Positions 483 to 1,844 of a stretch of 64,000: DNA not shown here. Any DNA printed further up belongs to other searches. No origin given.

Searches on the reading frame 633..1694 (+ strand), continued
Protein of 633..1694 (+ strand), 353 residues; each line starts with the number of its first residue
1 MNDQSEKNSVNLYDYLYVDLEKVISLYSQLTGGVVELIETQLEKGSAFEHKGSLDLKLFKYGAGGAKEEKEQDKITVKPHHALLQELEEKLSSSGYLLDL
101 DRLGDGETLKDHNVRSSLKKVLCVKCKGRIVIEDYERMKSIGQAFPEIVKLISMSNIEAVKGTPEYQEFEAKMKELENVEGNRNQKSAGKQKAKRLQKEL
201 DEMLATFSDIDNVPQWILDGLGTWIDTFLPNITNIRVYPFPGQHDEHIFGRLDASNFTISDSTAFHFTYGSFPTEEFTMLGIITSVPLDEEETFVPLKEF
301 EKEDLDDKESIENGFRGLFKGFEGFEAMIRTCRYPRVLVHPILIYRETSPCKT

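Call 84: search_protein_families(library=ncbifam, proteins=[L113:6358-7845:-, L016:7697-9442:+, L110:9355-10785:+, L113:9178-10443:+], max_evalue=0.0001)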
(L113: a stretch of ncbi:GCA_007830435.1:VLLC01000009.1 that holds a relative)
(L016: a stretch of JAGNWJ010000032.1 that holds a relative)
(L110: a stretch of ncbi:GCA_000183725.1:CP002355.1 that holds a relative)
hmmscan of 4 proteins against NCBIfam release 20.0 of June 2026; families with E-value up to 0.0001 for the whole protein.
L113:6358-7845:- (495 aa): 12 families
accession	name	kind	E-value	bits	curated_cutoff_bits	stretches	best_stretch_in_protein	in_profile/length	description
TIGR02249.1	integrase_gron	subfamily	1.4e-111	372.9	265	1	170-482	2-313/315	integron integrase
NF011946.0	PRK15417.1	equivalog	1.3e-71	241.6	435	1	171-482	18-328/337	integron integrase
NF040815.2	recomb_XerA_Arch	equivalog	4.4e-53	180.5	220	2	175-348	5-175/263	site-specific tyrosine recombinase/integron integrase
TIGR02224.1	recomb_XerC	equivalog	2.2e-44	152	335.15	2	179-354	10-197/295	tyrosine recombinase XerC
TIGR02225.1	recomb_XerD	equivalog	4e-41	141.2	329.6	2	403-475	209-280/290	site-specific tyrosine recombinase XerD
NF001399.0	PRK00283.1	subfamily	4.6e-37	127.9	279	1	181-470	21-285/300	tyrosine recombinase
NF002331.0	PRK01287.1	subfamily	2.8e-24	85.7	371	2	405-471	248-315/365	site-specific tyrosine recombinase XerC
NF003462.0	PRK05084.1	equivalog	3.7e-17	62.1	267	2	422-471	298-347/360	tyrosine recombinase XerS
NF007370.0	PRK09870.1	subfamily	5.7e-07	29.4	221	0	413-468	124-179/200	tyrosine-type DNA invertase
NF040693.1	recomb_GmtY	equivalog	1.1e-06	28.2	340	0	427-468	391-432/441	gamma-mobile-trio recombinase GmtY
NF002685.0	PRK02436.1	equivalog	1.7e-06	28.1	178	1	224-346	58-172/245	site-specific tyrosine recombinase XerD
NF007371.0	PRK09871.1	subfamily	2.6e-05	23.9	222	0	410-468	116-174/198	tyrosine-type DNA invertase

L016:7697-9442:+ (581 aa): 30 families (the best 25 are shown)
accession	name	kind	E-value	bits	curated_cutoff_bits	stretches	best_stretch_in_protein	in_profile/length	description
TIGR01817.1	nifA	equivalog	4e-201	669.4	528.85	1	13-581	3-534/534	nif-specific transcriptional activator NifA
NF038308.1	RNA_repair_RtcR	equivalog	1.3e-109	367.4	650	1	61-577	38-519/530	RNA repair transcriptional activator RtcR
NF008469.0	PRK11361.1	equivalog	7.1e-106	354.7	714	1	179-449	121-388/461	acetoacetate metabolism transcriptional regulator AtoC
NF003451.0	PRK05022.1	equivalog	1.5e-98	330.8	476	1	118-449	108-428/512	nitric oxide reductase transcriptional regulator NorR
TIGR02915.1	PEP_resp_reg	equivalog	6.9e-97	325.1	502.6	1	170-443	111-378/445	PEP-CTERM-box response regulator transcription factor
NF041552.1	TF_PrdR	equivalog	1.4e-93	314.2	795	1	178-448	246-511/577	sigma-54 dependent transcriptional regulator PrdR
TIGR01818.1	ntrC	equivalog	1.7e-93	313.9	558.6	1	202-444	131-374/463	nitrogen regulation protein NR(I)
NF007689.0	PRK10365.1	equivalog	4.3e-92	309.2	760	1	206-446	140-381/441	sigma-54-dependent response regulator transcription factor ZraR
NF011958.0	PRK15429.1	equivalog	2.2e-90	304.2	830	1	50-443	223-618/692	formate hydrogenlyase transcriptional activator FlhA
NF050807.1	TransRegFlbDCaul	equivalog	1.5e-89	301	750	1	210-488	123-400/454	sigma-54-dependent transcriptional regulator FlbD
NF041906.1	V4R_TF_MobR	exception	1.6e-87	294.3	999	1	176-437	203-465/544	phenol degradation transcriptional regulator MobR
TIGR02974.1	phageshock_pspF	equivalog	5.1e-87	292.2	443.55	1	208-574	2-336/336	phage shock protein operon transcriptional activator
TIGR02329.1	propionate_PrpR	equivalog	6.1e-85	285.8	499.2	1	187-437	194-450/526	propionate catabolism operon regulatory protein PrpR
NF008085.0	PRK10820.1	equivalog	4.2e-80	269.8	576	1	197-443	196-443/520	transcriptional regulator TyrR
NF011953.0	PRK15424.1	equivalog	5.4e-79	266.2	703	1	187-440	201-468/538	propionate catabolism operon regulatory protein PrpR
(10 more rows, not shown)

L110:9355-10785:+ (476 aa): 0 families

L113:9178-10443:+ (421 aa): 0 families
